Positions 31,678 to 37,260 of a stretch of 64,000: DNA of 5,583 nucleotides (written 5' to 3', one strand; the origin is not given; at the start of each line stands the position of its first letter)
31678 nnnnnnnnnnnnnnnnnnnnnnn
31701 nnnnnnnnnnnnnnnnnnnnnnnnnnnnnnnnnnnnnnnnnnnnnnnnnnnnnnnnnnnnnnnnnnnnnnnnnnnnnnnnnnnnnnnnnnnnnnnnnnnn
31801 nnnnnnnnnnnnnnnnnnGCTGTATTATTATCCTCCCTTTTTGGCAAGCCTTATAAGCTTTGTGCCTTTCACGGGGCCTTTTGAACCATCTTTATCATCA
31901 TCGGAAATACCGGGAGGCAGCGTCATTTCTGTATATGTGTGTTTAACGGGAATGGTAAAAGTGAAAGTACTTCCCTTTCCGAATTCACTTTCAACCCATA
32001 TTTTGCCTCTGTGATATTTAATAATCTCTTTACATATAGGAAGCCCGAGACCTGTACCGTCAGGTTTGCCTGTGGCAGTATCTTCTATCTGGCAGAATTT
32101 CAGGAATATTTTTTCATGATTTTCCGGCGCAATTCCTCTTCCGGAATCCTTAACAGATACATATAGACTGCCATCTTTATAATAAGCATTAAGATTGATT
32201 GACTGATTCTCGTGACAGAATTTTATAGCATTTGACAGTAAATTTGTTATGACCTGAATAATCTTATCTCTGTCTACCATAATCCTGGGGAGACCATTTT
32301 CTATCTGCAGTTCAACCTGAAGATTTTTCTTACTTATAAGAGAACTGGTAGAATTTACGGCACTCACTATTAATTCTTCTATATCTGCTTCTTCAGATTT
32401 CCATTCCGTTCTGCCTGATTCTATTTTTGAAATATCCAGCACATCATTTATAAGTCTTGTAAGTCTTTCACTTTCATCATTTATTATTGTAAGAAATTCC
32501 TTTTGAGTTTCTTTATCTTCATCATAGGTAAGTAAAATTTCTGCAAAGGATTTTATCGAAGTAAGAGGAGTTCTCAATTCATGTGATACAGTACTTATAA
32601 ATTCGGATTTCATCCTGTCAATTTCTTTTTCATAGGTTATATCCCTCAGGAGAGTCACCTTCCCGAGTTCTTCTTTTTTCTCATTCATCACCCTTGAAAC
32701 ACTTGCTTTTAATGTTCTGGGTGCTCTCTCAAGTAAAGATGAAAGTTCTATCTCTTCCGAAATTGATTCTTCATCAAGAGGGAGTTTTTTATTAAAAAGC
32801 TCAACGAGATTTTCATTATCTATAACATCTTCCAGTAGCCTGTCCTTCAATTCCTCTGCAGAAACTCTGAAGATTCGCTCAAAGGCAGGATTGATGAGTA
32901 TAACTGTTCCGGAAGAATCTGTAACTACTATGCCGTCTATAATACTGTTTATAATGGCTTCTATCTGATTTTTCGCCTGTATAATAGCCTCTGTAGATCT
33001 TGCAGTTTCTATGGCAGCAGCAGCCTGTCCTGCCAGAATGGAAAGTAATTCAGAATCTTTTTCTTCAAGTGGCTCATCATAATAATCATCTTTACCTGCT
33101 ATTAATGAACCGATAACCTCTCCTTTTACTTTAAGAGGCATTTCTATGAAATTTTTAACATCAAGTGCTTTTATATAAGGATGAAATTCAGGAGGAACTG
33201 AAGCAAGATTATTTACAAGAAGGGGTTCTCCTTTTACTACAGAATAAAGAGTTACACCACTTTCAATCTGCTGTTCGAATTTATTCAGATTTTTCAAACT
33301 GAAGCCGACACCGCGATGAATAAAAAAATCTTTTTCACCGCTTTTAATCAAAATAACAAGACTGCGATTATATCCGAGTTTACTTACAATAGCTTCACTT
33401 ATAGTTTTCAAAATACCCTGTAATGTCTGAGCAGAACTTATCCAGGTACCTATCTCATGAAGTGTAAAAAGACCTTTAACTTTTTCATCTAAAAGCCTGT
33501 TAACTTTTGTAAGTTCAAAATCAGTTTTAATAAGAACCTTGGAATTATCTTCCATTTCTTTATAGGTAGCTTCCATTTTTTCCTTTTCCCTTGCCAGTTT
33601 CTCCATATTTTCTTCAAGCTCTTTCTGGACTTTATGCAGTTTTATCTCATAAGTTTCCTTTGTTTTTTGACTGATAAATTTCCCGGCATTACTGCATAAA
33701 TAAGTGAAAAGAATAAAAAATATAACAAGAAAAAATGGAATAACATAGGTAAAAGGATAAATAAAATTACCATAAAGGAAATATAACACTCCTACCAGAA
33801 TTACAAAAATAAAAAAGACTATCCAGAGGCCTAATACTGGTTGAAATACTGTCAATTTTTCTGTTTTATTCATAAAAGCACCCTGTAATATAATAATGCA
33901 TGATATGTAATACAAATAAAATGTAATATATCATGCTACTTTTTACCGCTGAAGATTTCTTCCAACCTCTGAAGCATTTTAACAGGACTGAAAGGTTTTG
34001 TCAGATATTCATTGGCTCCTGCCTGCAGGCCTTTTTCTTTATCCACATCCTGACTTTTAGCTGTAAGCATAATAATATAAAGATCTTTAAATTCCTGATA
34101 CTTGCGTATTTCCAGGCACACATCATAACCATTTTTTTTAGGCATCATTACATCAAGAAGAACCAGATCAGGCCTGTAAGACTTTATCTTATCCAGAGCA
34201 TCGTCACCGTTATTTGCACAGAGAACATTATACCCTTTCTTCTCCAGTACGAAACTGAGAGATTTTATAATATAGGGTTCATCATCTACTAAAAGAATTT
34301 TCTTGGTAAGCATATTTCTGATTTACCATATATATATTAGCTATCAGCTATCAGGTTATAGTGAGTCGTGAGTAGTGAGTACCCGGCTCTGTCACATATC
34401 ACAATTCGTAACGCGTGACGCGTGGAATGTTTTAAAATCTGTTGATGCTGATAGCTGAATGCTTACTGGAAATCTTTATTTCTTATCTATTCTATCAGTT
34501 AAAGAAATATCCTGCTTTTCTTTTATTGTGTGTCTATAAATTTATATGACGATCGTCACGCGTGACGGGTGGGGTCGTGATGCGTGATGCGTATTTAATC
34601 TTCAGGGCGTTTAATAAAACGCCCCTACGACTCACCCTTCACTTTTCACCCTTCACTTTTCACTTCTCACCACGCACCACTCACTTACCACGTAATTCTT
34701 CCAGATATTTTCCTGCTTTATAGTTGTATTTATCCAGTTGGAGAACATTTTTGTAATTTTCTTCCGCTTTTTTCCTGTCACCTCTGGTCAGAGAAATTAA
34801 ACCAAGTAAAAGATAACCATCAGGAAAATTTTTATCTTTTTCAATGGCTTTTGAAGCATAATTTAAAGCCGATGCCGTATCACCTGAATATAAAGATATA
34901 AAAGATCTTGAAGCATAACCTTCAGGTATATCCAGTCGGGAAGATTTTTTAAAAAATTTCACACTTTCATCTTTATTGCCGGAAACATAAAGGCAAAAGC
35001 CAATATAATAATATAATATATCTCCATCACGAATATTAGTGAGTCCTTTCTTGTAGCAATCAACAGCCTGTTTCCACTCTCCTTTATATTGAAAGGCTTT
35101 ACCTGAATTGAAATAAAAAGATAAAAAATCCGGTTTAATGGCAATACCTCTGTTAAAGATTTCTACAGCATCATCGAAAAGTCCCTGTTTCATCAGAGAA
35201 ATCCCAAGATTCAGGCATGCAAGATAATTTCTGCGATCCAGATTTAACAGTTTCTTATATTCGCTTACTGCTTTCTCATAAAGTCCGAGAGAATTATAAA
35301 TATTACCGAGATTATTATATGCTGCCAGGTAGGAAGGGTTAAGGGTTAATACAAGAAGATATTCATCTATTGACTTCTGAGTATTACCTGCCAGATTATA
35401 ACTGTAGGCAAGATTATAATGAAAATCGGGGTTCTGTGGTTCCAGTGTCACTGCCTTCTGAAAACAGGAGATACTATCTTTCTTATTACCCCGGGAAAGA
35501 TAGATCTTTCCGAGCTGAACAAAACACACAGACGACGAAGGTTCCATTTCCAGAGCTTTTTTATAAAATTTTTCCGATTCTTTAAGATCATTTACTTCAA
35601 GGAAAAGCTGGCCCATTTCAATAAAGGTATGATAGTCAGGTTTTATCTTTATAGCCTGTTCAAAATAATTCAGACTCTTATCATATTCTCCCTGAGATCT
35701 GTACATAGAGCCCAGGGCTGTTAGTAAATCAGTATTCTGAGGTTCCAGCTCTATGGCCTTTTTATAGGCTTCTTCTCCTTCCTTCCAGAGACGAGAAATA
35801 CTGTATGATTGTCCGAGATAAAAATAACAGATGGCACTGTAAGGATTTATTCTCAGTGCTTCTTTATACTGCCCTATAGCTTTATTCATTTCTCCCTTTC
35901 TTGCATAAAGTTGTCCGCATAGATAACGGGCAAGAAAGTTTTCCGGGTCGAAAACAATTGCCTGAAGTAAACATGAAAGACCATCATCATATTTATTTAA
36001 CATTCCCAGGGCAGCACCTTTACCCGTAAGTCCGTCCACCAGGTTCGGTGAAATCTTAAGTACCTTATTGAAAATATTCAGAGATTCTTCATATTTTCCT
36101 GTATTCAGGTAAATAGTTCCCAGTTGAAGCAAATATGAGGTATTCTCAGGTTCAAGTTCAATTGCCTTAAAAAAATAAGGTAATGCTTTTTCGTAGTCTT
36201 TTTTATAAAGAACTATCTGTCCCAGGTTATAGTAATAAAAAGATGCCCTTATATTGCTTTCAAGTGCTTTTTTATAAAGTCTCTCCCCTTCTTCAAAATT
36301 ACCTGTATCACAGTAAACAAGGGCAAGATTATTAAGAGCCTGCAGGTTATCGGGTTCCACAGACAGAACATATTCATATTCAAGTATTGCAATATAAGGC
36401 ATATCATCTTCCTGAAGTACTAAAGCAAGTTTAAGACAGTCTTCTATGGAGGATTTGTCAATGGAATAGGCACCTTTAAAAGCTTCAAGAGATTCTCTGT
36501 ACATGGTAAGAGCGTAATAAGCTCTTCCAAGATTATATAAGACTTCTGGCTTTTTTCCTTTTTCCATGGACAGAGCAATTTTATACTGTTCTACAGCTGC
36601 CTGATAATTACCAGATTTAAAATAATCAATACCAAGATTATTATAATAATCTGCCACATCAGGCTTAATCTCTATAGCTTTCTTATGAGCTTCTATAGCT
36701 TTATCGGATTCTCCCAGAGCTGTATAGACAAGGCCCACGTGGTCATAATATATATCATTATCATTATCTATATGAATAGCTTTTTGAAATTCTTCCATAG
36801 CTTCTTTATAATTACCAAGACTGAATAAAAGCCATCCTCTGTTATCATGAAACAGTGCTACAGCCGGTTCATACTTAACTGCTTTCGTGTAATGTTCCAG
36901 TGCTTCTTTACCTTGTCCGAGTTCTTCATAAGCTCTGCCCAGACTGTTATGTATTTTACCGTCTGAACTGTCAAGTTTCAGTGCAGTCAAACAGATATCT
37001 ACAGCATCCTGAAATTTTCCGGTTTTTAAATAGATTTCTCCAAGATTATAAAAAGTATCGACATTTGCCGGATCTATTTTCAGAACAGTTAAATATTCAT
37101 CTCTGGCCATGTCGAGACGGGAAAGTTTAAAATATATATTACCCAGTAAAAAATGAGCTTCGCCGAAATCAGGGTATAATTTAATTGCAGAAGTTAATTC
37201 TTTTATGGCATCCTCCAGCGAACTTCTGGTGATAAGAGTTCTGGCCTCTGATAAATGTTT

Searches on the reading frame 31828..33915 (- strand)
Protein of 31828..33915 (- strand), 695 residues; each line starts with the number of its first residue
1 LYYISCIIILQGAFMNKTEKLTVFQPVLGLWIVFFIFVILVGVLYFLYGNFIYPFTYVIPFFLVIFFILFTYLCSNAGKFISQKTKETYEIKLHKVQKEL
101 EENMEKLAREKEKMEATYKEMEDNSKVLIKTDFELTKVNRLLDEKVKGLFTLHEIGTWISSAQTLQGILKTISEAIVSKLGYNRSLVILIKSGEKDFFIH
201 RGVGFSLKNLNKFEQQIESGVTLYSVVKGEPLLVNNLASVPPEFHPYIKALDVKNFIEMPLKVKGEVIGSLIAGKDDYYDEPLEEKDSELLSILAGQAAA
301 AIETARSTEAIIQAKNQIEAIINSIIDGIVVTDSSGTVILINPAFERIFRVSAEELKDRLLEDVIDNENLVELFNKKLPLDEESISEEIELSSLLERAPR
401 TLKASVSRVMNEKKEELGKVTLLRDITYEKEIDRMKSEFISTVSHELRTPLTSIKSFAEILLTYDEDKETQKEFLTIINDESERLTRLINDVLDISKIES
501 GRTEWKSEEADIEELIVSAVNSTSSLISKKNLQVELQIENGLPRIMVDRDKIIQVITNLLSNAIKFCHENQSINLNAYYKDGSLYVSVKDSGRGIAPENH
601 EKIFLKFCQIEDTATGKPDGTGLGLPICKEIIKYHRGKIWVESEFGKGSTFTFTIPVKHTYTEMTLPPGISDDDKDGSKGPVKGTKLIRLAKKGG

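Call 42: search_protein_families(library=pfam, proteins=[window:31828-33915:-], max_evalue=0.00001)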
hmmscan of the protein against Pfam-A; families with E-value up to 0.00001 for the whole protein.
window:31828-33915:- (695 aa): 8 families
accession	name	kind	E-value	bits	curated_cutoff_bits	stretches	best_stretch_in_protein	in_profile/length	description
PF02518.31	HATPase_c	-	1.5e-28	99.9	26.4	1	548-658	2-110/111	Histidine kinase-, DNA gyrase B-, and HSP90-like ATPase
PF00512.31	HisKA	-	1.4e-23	83.1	26.9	1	435-501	1-66/66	His Kinase A (phospho-acceptor) domain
PF00989.32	PAS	-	4.2e-13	49.7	22.6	1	317-426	2-113/113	PAS fold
PF01590.32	GAF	-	1.1e-10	42.5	22.4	1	165-302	2-133/133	GAF domain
PF13185.12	GAF_2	-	2.9e-10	40.9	28.6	1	163-303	2-136/136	GAF domain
PF08448.16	PAS_4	-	3.9e-08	33.9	23.1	1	323-429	2-108/110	PAS fold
PF13426.13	PAS_9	-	4.3e-08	33.8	27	1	327-427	2-102/103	PAS domain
PF13188.13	PAS_8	-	2.3e-07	30.9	21.8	1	316-368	1-54/65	PAS domain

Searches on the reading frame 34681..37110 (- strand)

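Call 42: search_protein_families(library=pfam, proteins=[window:34681-37110:-], max_evalue=0.00001)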
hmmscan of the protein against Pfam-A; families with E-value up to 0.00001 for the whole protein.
window:34681-37110:- (809 aa): 35 families (the best 25 are shown)
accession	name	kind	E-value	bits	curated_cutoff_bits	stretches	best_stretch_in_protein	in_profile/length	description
PF00515.34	TPR_1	-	1.1e-122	395.8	27.8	3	292-323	3-34/34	Tetratricopeptide repeat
PF07719.23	TPR_2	-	6.8e-120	381.9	27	1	85-118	1-34/34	Tetratricopeptide repeat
PF13414.12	TPR_11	-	4.2e-95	311.6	26.8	6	534-571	1-38/42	TPR repeat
PF13181.12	TPR_8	-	7.6e-91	291.1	25.7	2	597-627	3-33/34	Tetratricopeptide repeat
PF13431.12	TPR_17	-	7e-81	260.3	24.4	1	6-37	2-33/34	Tetratricopeptide repeat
PF13432.12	TPR_16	-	1.1e-74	246.8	32.7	2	57-118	3-64/65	Tetratricopeptide repeat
PF13424.12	TPR_12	-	1.2e-70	234.1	30.1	5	256-319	3-74/77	Tetratricopeptide repeat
PF13176.12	TPR_7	-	2.7e-64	208.2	27.9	0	463-491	2-30/36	Tetratricopeptide repeat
PF14559.12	TPR_19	-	1.7e-63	211.3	25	1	303-356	4-57/68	Tetratricopeptide repeat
PF13428.12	TPR_14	-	5.4e-58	187.8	23.5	0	461-495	2-36/44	Tetratricopeptide repeat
PF13374.12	TPR_10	-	8.3e-46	153.2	27.5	1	256-288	2-34/42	Tetratricopeptide repeat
PF23914.1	TPR_CcmH_CycH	-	1.6e-37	129.2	42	0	519-624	42-150/158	Cytochrome c-type biogenesis protein H TPR domain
PF13174.12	TPR_6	-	3.2e-28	96.9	26.3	0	327-356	3-32/33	Tetratricopeptide repeat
PF13371.12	TPR_9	-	5.3e-28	97.3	35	0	372-425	9-62/73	Tetratricopeptide repeat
PF12895.13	ANAPC3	-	6.9e-28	97.2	27.2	0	304-383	3-81/82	Anaphase-promoting complex, cyclosome, subunit 3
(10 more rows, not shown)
